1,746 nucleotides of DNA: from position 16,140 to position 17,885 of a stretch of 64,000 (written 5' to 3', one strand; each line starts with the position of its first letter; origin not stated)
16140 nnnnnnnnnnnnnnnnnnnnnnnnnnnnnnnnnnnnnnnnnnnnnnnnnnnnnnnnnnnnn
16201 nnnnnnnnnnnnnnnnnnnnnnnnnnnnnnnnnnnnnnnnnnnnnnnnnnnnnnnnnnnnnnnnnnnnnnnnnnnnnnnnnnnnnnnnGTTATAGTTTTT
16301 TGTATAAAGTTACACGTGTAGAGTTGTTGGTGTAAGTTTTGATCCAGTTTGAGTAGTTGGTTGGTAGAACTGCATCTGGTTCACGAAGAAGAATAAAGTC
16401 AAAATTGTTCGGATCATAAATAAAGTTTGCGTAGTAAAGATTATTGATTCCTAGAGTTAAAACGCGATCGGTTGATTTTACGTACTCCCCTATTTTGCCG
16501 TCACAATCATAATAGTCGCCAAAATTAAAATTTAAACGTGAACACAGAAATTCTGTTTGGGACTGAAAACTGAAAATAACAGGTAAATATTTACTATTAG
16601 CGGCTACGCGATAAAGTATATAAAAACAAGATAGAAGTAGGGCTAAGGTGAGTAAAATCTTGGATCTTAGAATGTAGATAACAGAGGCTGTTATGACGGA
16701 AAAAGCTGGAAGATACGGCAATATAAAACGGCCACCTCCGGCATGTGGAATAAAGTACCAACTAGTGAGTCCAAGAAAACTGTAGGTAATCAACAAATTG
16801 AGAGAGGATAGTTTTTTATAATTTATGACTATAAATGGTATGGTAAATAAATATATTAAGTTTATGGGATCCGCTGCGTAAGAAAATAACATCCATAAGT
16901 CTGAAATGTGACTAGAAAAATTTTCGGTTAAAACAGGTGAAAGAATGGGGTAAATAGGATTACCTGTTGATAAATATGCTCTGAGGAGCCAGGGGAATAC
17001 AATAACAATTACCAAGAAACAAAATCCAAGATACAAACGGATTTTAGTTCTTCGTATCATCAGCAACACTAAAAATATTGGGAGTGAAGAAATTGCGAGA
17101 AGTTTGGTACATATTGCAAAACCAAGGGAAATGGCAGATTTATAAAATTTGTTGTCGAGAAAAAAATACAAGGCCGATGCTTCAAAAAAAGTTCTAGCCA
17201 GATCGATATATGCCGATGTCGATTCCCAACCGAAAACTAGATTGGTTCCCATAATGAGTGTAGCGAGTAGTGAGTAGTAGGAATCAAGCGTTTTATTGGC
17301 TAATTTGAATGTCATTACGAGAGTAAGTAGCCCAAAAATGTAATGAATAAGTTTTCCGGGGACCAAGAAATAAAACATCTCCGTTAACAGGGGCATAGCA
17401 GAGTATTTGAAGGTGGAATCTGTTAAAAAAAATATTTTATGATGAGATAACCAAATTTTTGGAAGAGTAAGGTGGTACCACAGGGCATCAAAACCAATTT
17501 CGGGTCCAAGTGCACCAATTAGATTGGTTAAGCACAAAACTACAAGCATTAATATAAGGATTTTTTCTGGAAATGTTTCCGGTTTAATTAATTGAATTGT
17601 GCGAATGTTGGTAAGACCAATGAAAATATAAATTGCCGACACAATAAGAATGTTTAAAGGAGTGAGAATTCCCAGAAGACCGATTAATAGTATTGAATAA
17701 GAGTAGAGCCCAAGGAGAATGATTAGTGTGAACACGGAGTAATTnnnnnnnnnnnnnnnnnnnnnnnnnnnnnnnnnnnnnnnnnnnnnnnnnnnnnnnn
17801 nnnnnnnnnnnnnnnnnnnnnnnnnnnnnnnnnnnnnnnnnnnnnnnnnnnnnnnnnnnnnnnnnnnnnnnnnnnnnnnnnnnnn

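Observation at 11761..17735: Candidate accessory island: long non-coding leader, tyrosine recombinase, SET-domain protein, tandem ATP-grasp paralogues and GT-C glycosyltransferase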

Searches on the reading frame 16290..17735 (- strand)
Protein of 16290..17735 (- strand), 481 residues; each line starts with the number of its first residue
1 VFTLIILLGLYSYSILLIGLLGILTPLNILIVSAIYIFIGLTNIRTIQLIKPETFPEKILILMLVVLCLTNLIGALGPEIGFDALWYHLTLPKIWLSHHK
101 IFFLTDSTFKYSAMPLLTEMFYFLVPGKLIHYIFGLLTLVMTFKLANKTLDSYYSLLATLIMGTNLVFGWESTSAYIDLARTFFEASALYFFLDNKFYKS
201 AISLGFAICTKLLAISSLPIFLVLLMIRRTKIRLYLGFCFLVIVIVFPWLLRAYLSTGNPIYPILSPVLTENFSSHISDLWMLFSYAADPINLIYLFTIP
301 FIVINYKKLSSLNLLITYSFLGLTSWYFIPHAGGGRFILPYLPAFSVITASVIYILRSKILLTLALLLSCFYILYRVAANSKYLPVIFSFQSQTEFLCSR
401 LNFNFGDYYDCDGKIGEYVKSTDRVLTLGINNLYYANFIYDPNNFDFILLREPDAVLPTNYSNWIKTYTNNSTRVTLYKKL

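Call 4: search_protein_families(library=pfam, proteins=[window:16290-17735:-], max_evalue=0.01)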
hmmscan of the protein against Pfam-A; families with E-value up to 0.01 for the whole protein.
window:16290-17735:- (481 aa): 0 families

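Call 11: search_protein_families(library=ncbifam, proteins=[window:16290-17735:-], max_evalue=0.01)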
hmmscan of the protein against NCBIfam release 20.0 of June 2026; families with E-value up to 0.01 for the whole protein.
window:16290-17735:- (481 aa): 1 family
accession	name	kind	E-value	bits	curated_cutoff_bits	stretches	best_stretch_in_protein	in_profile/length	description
NF047510.1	LIC_10190_fam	subfamily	5.2e-07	28.8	100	1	132-266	171-315/424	LIC_10190 family membrane protein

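Call 22: search_solved_structures(query=window:16290-17735:-, max_evalue=1)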
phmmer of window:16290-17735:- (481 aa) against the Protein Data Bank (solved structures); distinct sequences matched with E-value up to 1: 0.

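Call 54: search_solved_structures(query=A2, max_evalue=10)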
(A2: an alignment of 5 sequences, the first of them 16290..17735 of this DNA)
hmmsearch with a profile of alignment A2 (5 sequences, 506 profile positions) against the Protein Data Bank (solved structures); distinct sequences matched with E-value up to 10: 2.
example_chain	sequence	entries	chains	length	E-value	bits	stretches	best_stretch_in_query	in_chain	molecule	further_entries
5b5u_A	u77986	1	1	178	1.7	10.6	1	459-503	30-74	L-asparaginase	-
5b74_A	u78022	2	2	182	1.8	10.5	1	459-503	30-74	L-asparaginase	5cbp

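Call 56: find_homologous_proteins(query=window:16290-17735:-, max_evalue=0.00001)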
Query window:16290-17735:- (481 aa): 1027 proteins with E <= 0.00001 among 8000 candidates; the best 120 are listed.
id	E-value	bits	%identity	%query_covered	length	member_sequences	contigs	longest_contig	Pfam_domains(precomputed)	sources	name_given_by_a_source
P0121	7.9e-272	920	100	87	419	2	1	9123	-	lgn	-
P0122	1.1e-145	504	55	100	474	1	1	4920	-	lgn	-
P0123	1.5e-141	491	54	100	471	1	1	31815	-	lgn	-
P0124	2.0e-131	457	47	99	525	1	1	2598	-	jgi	jgi:hypothetical protein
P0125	5.5e-129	449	47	99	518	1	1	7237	-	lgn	-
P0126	9.0e-129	449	51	100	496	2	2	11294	-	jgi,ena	-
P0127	2.8e-127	444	50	100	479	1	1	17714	-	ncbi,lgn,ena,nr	ncbi:MAG: Dolichyl-phosphate-mannose-protein mannosyltransferase protein [Microgenomates group bacte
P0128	3.9e-127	443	52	100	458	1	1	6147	-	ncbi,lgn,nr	ncbi:hypothetical protein HYS82_00100 [Candidatus Amesbacteria bacterium]|nr:hypothetical protein [C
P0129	1.9e-125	438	51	100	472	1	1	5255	-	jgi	-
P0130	1.9e-124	434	51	100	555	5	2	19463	-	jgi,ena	-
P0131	6.7e-124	433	50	100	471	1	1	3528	-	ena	-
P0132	1.7e-121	425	48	100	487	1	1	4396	-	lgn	-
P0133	4.0e-120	420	52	91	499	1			-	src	-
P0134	1.1e-119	419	49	100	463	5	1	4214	-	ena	-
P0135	1.1e-119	419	48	100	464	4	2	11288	-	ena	-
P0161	2.2e-103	365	42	100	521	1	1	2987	PF02366.25,PF13231.13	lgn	-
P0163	3.3e-102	361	42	99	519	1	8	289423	PF13231.13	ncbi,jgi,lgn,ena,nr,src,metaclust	ncbi:MAG: hypothetical protein A2798_02250 [Candidatus Levybacteria bacterium RIFCSPHIGHO2_01_FULL_3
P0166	2.1e-101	358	41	100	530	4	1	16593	PF26626.1,PF13231.13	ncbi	-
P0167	1.6e-100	355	42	99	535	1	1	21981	PF02366.25,PF13231.13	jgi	-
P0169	2.4e-100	355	44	88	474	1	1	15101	PF13231.13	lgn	-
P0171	8.5e-100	353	40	99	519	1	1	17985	PF26626.1,PF13231.13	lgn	-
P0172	4.0e-99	351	43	99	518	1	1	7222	PF13231.13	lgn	-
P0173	4.7e-99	351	42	99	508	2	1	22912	PF13231.13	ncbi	-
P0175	1.0e-98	349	41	99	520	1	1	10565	PF13231.13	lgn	-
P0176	1.1e-98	349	42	99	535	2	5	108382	PF26626.1,PF13231.13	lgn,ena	-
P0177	1.1e-98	349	41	100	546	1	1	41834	PF13231.13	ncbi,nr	ncbi:glycosyltransferase family 39 protein [Candidatus Roizmanbacteria bacterium]|nr:glycosyltransfe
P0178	2.2e-98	348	39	100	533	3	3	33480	PF13231.13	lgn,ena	-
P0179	2.5e-98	348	40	99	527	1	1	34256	PF13231.13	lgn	-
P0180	2.7e-98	348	41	100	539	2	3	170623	PF26626.1,PF13231.13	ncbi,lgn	-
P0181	5.2e-98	347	40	99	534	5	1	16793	PF26626.1,PF13231.13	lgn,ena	-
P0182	7.1e-98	347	40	99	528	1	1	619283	PF13231.13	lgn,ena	-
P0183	9.6e-98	346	41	99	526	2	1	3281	PF26626.1,PF13231.13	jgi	-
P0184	1.2e-97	346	40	100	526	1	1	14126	PF26626.1,PF13231.13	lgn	-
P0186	5.8e-97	344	40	99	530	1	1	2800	PF13231.13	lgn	-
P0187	6.1e-97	344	40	99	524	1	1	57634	PF13231.13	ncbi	-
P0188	6.6e-97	343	42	99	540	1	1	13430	PF13231.13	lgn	-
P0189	1.0e-96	343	43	99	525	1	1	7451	PF13231.13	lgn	-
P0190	1.3e-96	343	40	99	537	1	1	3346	PF13231.13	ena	-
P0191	1.4e-96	342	41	96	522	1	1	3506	PF13231.13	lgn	-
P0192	3.1e-96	341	39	99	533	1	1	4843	PF13231.13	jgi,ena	-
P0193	3.2e-96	341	40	100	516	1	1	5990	PF13231.13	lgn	-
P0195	5.5e-96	340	39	99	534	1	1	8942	PF26626.1,PF13231.13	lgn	-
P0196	5.6e-96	340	40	99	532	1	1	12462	PF13231.13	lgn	-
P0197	7.7e-96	340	40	99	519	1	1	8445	PF11028.15,PF26626.1,PF13231.13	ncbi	-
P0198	8.1e-96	340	42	99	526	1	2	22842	PF26626.1,PF13231.13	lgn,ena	-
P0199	9.1e-96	340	40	99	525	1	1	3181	PF13231.13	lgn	-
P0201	1.1e-95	340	40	99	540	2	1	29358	PF13231.13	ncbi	-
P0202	1.3e-95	339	40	100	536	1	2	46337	PF13231.13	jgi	jgi:hypothetical protein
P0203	1.8e-95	339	42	100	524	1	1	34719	PF13231.13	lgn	-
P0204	1.8e-95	339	41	99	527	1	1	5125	PF13231.13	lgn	-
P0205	1.9e-95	339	39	99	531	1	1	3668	PF26626.1,PF13231.13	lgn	-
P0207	2.0e-95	339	41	99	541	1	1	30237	PF02366.25,PF13231.13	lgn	-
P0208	2.1e-95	339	41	99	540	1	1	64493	PF02366.25,PF13231.13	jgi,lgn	jgi:hypothetical protein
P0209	2.3e-95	338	41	99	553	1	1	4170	PF13231.13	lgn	-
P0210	2.4e-95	338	39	99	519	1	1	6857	PF13231.13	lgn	-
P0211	2.4e-95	338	41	99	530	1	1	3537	PF13231.13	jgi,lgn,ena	-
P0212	2.9e-95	338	39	99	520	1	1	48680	PF26626.1,PF13231.13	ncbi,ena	-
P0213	3.0e-95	338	42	99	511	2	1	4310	PF13231.13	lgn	-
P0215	5.3e-95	337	41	99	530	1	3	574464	PF13231.13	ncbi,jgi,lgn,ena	-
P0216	6.6e-95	337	40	99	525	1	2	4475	PF13231.13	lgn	-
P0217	7.7e-95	337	40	99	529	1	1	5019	PF26626.1,PF13231.13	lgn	-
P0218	9.1e-95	336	39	99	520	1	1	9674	PF13231.13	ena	-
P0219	1.2e-94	336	40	99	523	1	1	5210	PF26626.1,PF13231.13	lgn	-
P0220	1.2e-94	336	41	100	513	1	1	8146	PF13231.13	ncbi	-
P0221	1.3e-94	336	40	99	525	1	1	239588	PF13231.13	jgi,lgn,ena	-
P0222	1.3e-94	336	41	99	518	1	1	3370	PF13231.13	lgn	-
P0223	1.4e-94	336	39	100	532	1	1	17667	PF13231.13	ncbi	-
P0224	1.4e-94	336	40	99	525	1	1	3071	PF26626.1,PF13231.13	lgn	-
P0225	1.4e-94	336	40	99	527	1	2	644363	PF02366.25,PF13231.13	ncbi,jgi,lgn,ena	-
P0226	1.5e-94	336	40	99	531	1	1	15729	PF26626.1,PF13231.13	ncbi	-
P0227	1.6e-94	336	39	99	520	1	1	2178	PF26626.1,PF13231.13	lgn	-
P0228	1.7e-94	336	40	100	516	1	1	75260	PF13231.13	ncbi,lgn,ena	-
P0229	1.7e-94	336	40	99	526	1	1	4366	PF13231.13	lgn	-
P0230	1.8e-94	335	41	99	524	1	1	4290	PF13231.13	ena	-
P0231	1.8e-94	335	39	99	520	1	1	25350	PF26626.1,PF13231.13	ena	-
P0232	1.9e-94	335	40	99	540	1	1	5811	PF13231.13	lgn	-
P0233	2.5e-94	335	41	99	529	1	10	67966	PF13231.13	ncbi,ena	-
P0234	2.9e-94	335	40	100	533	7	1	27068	PF13231.13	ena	-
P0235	3.0e-94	335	39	100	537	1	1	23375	PF13231.13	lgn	-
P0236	3.0e-94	335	42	99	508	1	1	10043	PF26626.1,PF13231.13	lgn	-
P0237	3.1e-94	335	42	99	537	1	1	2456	PF13231.13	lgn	-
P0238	3.2e-94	335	41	99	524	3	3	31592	PF13231.13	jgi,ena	-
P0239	4.1e-94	334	40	100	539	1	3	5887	PF13231.13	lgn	-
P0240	4.3e-94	334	42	99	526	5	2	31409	PF26626.1,PF13231.13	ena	-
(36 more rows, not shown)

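Call 58: search_solved_structures(query=A3, max_evalue=10)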
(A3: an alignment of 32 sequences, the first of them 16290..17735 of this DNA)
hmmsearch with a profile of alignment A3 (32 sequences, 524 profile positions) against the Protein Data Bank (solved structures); distinct sequences matched with E-value up to 10: 1.
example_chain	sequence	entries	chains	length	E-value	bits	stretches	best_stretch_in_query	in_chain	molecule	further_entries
5ezm_A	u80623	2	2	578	0.028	16.5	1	212-406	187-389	4-amino-4-deoxy-L-arabinose transferase or related glycosyltransferases of PMT family | 4-amino-4-deoxy-L-arabinose (L-Ara4N) transferase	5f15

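Call 67: predict_structure(alignment_id=A3)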
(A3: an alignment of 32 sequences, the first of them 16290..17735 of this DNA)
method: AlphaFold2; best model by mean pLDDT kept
length: 481 residues; sequences in the alignment: 32
mean_pLDDT: 88.1   pTM: 0.89
mean pLDDT of the five models: 88.1, 87.5, 86.8, 86.0, 83.6
residues with pLDDT >= 90: 294; 70-90: 147; 50-70: 34; < 50: 6
segments of 3 or more residues with pLDDT < 50: 171-174
pLDDT, mean of each block of 10 residues (from residue 1): 94 96 96 95 77 93 94 87 62 90 81 86 87 92 96 97 71 65 96 97 96 91 94 96 95 91 73 66 74 91 91 94 80 68 96 97 96 90 94 92 85 90 89 84 90 90 94 92 84
secondary structure, 60 per line:
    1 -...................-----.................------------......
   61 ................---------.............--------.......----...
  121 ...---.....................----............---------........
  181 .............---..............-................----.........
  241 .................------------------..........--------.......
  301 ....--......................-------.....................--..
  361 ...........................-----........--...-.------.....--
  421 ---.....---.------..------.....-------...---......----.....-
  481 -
elements in order: H2-20 H26-42 H55-76 H86-98 H107-113 H118-123 H127-147 H152-163 H173-193 H197-210 H212-227 H232-257 H276-285 H294-304 H307-328 H336-356 H359-387 H393-400 H414-418 E424-428 E447-451 E465-470 E475-479

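Call 71: fold_search(model_id=the predicted structure, library=pdb)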
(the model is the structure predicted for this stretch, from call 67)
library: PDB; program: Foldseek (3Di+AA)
matches with E <= 10: 344; with E <= 0.001: 4
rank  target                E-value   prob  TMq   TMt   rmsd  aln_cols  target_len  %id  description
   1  5f15                  6.0e-05  1.00  0.48  0.43   9.8       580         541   12  Crystal Structure of ArnT from Cupriavidus metallidurans bound to Undecaprenyl phosphate (released 2016-02-17)
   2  5ezm                  7.8e-05  1.00  0.51  0.47   8.4       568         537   12  Crystal Structure of ArnT from Cupriavidus metallidurans in the apo state (released 2016-02-17)
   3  6ftg_5                5.6e-04  1.00  0.48  0.38  13.3       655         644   12  Subtomogram average of OST-containing ribosome-translocon complexes from canine rough microsomal membranes (released 2018-03-21)
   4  5ogl_A                6.4e-04  1.00  0.45  0.33   8.6       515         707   12  Structure of bacterial oligosaccharyltransferase PglB in complex with an acceptor peptide and an lipid-linked oligosac (released 2017-10-25)
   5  9n9j_I                2.0e-03  1.00  0.49  0.36  12.4       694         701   13  Structure of a GRP94 folding intermediate engaged with a CCDC134- and FKBP11-bound secretory translocon (released 2025-11-19)
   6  6gxc_A                3.5e-03  1.00  0.42  0.31   9.9       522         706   12  Bacterial oligosaccharyltransferase PglB in complex with an inhibitory peptide and a reactive lipid-linked oligosaccha (released 2018-11-14)
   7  8age_A                3.9e-03  1.00  0.47  0.37  13.3       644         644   11  Structure of yeast oligosaccharylransferase complex with acceptor peptide bound (released 2022-12-07)
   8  7oci_F                3.9e-03  1.00  0.46  0.36  12.2       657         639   11  Cryo-EM structure of yeast Ost6p containing oligosaccharyltransferase complex (released 2022-02-16)
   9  8if8_C                6.2e-03  1.00  0.37  0.32  15.4       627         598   10  Arabinosyltransferase AftA (released 2023-05-31)
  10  6s7t_A                8.0e-03  1.00  0.44  0.33  11.6       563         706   12  Cryo-EM structure of human oligosaccharyltransferase complex OST-B (released 2019-12-18)
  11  9i5k_A                1.2e-02  1.00  0.42  0.41  10.8       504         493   10  Structure of the Chaetomium thermophilum Pmt4 homodimer (C2 symmetry) (released 2025-12-24)
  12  8imx_U                1.2e-02  1.00  0.38  0.42  14.4       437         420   12  Cryo-EM structure of GPI-T with a chimeric GPI-anchored protein (released 2023-08-16)
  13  8if8_B                2.1e-02  0.99  0.41  0.34  14.6       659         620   10  Arabinosyltransferase AftA (released 2023-05-31)
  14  9dm7_A                3.2e-02  1.00  0.38  0.47  11.8       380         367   13  mannosyltransferase PimE in complex with Fab_E6 (released 2025-06-25)
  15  8agc_A                3.2e-02  0.99  0.43  0.32  15.2       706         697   10  Structure of yeast oligosaccharylransferase complex with lipid-linked oligosaccharide and non-acceptor peptide bound (released 2022-12-07)
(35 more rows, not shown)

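Call 81: search_protein_families(library=padloc, proteins=[window:16290-17735:-], max_evalue=0.001)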
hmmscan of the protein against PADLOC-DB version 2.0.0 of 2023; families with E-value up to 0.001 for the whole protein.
window:16290-17735:- (481 aa): 0 families
